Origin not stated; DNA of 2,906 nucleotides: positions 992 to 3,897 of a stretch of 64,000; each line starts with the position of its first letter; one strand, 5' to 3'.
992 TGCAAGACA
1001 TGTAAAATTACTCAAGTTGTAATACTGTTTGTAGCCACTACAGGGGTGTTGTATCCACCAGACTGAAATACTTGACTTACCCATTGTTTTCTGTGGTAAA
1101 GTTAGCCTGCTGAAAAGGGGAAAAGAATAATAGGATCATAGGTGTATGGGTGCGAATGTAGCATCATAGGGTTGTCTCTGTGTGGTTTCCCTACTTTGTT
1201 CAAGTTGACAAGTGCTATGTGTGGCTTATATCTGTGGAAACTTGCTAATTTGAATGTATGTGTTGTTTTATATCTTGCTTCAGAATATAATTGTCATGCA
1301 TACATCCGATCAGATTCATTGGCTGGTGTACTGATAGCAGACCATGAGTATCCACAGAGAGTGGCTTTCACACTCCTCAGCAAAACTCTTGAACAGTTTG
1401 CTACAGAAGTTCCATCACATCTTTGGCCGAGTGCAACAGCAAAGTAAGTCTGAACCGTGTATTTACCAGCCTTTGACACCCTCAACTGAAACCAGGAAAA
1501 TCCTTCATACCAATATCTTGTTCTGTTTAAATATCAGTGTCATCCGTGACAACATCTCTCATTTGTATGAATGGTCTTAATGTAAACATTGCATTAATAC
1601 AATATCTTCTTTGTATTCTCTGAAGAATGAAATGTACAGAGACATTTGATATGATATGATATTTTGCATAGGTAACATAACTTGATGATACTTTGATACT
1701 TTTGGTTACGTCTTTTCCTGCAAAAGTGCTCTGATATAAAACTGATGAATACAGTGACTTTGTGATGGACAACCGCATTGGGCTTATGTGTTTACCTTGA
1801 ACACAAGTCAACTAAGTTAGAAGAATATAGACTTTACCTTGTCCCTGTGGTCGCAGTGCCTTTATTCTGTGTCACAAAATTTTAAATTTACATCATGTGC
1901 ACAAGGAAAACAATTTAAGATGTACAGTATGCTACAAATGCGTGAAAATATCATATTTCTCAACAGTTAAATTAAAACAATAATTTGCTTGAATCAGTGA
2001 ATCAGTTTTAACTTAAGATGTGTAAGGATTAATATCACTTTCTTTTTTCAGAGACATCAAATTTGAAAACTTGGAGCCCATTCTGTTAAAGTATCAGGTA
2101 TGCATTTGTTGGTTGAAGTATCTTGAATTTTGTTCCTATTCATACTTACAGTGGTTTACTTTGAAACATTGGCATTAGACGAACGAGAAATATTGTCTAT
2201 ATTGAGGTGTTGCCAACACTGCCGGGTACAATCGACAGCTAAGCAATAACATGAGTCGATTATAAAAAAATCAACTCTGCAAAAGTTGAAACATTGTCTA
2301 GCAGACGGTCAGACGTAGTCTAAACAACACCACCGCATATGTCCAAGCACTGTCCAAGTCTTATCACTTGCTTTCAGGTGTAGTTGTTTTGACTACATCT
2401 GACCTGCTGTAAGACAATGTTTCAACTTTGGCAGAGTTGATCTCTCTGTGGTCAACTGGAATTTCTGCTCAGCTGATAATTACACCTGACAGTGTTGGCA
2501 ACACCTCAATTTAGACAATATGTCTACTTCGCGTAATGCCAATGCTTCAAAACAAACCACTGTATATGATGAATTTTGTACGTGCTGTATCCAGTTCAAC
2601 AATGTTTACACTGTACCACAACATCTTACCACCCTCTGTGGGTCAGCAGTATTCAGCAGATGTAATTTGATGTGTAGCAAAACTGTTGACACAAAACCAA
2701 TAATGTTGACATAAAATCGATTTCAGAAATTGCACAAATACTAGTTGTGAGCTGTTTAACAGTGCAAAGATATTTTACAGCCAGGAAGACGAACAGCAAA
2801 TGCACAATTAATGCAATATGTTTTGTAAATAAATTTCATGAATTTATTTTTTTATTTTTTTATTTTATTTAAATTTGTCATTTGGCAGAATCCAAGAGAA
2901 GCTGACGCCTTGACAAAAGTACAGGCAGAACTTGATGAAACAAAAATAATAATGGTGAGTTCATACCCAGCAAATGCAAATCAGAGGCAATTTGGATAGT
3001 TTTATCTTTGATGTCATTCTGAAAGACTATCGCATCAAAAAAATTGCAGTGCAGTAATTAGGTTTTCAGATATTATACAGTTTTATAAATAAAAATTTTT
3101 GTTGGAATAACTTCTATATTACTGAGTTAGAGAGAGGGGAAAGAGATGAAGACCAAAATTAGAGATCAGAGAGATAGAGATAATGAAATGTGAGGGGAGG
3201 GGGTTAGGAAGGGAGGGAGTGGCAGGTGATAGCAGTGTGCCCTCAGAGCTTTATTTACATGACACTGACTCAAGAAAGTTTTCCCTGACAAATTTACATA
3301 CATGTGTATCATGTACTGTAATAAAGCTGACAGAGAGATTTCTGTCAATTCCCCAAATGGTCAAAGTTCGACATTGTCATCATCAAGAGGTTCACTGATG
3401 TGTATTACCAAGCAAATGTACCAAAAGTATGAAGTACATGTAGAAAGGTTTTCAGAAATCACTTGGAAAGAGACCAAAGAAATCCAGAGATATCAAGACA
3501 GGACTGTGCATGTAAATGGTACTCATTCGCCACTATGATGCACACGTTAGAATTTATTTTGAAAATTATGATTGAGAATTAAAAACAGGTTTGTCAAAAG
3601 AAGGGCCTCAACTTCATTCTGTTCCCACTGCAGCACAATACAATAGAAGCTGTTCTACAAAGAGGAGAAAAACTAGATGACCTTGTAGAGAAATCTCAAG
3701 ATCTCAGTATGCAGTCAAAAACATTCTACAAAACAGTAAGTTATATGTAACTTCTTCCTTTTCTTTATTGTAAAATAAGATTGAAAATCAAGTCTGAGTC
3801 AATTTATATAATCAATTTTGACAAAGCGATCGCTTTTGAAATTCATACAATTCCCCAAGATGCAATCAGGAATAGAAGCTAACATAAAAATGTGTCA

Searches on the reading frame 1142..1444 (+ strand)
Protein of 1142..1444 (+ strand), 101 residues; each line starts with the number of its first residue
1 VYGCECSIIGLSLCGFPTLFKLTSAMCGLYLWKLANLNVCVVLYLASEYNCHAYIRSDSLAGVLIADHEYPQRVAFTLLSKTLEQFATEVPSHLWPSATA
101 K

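Call 30: search_protein_families(library=pfam, proteins=[window:1142-1444:+], max_evalue=0.01)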
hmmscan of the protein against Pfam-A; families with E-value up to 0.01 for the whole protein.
seq(101 aa): 1 family
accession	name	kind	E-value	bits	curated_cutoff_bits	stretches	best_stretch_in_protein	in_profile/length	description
PF13774.12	Longin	-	5.4e-11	42.7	26.2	1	46-97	20-71/84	Regulated-SNARE-like domain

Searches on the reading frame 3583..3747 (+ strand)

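Call 30: search_protein_families(library=pfam, proteins=[window:3583-3747:+], max_evalue=0.01)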
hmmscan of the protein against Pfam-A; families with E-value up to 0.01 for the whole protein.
seq(55 aa): 1 family
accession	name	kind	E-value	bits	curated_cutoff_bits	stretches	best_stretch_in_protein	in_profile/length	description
PF00957.27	Synaptobrevin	-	1.7e-08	34.6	26.4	1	19-51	21-53/89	Synaptobrevin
